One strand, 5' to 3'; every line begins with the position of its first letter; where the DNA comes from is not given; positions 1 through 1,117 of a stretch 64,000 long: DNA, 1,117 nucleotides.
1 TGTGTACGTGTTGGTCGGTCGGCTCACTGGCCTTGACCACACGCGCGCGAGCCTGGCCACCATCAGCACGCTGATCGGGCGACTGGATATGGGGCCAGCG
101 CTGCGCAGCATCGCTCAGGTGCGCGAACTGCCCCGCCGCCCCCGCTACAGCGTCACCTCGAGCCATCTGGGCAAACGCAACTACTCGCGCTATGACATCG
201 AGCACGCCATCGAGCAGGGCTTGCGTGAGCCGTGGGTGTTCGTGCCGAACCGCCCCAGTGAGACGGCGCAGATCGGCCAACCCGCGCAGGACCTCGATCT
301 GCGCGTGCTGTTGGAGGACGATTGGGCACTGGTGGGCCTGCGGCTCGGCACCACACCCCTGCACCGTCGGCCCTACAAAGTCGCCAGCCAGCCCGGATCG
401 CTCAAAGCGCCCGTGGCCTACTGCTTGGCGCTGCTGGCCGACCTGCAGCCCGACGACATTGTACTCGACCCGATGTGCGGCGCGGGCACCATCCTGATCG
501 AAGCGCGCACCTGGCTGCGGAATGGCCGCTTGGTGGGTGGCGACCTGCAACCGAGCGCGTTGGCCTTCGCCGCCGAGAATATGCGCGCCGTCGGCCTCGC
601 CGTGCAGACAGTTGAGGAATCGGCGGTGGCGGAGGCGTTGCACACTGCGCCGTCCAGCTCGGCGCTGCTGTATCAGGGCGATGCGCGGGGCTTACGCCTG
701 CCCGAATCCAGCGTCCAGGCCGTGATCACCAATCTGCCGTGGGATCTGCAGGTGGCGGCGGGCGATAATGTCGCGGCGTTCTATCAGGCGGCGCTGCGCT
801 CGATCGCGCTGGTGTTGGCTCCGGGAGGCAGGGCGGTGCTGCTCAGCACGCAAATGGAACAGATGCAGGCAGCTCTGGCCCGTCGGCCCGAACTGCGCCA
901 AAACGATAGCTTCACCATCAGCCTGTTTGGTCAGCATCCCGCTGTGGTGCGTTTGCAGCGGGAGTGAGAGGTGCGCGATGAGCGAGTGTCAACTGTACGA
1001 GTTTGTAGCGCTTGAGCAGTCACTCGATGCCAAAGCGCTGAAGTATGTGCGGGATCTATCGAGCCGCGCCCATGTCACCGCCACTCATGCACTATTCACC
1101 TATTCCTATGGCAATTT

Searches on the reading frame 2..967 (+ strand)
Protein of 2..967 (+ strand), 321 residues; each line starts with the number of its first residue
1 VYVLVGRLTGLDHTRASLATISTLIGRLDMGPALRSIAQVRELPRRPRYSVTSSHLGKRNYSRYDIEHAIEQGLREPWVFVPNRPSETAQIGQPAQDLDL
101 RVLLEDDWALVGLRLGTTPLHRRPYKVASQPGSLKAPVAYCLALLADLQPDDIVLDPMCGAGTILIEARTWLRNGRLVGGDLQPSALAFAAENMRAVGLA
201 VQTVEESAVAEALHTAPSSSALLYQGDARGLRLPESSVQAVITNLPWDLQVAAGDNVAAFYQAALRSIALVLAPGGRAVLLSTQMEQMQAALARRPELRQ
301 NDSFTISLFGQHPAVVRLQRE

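Call 8: search_protein_families(library=ncbifam, proteins=[window:2-967:+], max_evalue=0.01)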
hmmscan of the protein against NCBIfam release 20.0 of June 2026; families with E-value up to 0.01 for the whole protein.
window:2-967:+ (321 aa): 12 families
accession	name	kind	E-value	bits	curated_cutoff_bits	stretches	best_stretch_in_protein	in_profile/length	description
NF033398.1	rRNA_meth_EmtA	equivalog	9.7e-24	84.4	625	1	43-316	87-329/336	EmtA family 23S rRNA (guanine(2470)) methyltransferase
NF040721.1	Trm14_Arch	equivalog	2.4e-23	82.9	280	1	95-306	135-357/370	tRNA (guanine(6)-N2)-methyltransferase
TIGR01177.1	TIGR01177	hypoth_equivalog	4.8e-17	62.3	316.55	1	121-289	156-302/330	TIGR01177 family methyltransferase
NF040850.1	Trm14_Thcoccales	equivalog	1.1e-16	60.7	480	1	107-293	174-340/365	tRNA (guanine(6)-N2)-methyltransferase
NF008748.0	PRK11783.1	equivalog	7.6e-16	57.5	466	1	54-170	102-212/704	bifunctional 23S rRNA (guanine(2069)-N(7))-methyltransferase RlmK/23S rRNA (guanine(2445)-N(2))-methyltransferase RlmL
TIGR03534.1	RF_mod_PrmC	equivalog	2.2e-05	24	199.1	1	147-210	83-149/253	peptide chain release factor N(5)-glutamine methyltransferase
NF047649.1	MTase_UXPK_star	exception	3.4e-05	23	460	1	145-213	72-140/283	methyltransferase/UXPK-star double selenoprotein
TIGR02469.1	CbiT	equivalog_domain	5.6e-05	23.4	78.3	1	146-209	13-79/124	precorrin-6Y C5,15-methyltransferase (decarboxylating) subunit CbiT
NF041537.1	ArsM_AhpD_UU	exception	0.00042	19.2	510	1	147-206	73-133/345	arsenite methyltransferase/AhpD domain selenoprotein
NF041081.1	prot_lys_mtase_Arch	equivalog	0.0065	16.6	200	1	145-201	4-60/142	protein-lysine N-methyltransferase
NF008823.0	PRK11873.1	subfamily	0.0066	16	263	0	145-199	72-127/272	arsenite methyltransferase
NF050803.1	DnaMtaseCcrMCaul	equivalog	0.0088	15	830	0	144-198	199-251/350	adenine-specific DNA-methyltransferase CcrM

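Call 9: search_protein_families(library=pfam, proteins=[window:2-967:+], max_evalue=0.01)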
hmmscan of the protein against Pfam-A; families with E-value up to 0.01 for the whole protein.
window:2-967:+ (321 aa): 7 families
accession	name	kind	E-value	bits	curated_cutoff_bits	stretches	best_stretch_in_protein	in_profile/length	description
PF01170.24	UPF0020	-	6e-27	95.1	22.3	1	123-308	1-191/197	RMKL-like, methyltransferase domain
PF13649.12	Methyltransf_25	-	5.8e-08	33.8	27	1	154-214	1-59/97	Methyltransferase domain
PF13847.12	Methyltransf_31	-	1.4e-07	31.7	27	1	151-289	4-119/145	Methyltransferase domain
PF02384.22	N6_Mtase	-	0.00055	19.8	20.4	1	140-250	36-138/311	N-6 DNA Methylase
PF08241.18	Methyltransf_11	-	0.00066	20.7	21.2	0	155-279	1-94/95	Methyltransferase domain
PF08242.18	Methyltransf_12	-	0.0012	20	30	0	159-217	5-63/98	Methyltransferase domain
PF05175.20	MTS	-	0.0051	16.9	23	0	145-211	24-93/170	Methyltransferase small domain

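Call 10: search_protein_families(library=padloc, proteins=[window:2-967:+], max_evalue=0.01)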
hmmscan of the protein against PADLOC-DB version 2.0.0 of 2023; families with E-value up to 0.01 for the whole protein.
window:2-967:+ (321 aa): 16 families
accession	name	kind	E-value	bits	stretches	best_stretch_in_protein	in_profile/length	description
PDLC04134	mad2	-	2.6e-16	57.5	1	133-297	274-418/492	mads_2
PDLC03387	MTase_II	-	2.3e-05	21.7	1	144-196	227-277/289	Type II methyltransferase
PDLC03353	MTase_II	-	2.5e-05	22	1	151-183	209-239/260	Type II methyltransferase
PDLC03339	MTase_II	-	5.9e-05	20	1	149-194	228-271/399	Type II methyltransferase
PDLC03738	oMTase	-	0.00035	17.4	1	143-184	216-255/376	orphan methyltransferase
PDLC03228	MTase_II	-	0.00052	17.9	1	137-202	149-213/227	Type II methyltransferase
PDLC03380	MTase_II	-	0.00083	16.7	1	148-191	54-95/393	Type II methyltransferase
PDLC03632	MTase_III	-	0.0012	14.9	1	144-220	481-560/983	Type III methyltransferase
PDLC03351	MTase_II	-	0.0032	14.7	1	151-195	147-189/348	Type II methyltransferase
PDLC03364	MTase_II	-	0.0037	14.3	1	150-189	58-95/380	Type II methyltransferase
PDLC03026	MTase_I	-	0.0047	14.1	1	147-251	160-267/487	Type I methyltransferase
PDLC03325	MTase_II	-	0.0052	13.6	0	149-191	90-130/426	Type II methyltransferase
PDLC03320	MTase_II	-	0.0061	13.8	0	144-203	226-283/289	Type II methyltransferase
PDLC03299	MTase_II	-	0.0069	13.9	0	144-175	209-240/296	Type II methyltransferase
PDLC03354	MTase_II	-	0.0082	13.2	0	149-181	339-369/425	Type II methyltransferase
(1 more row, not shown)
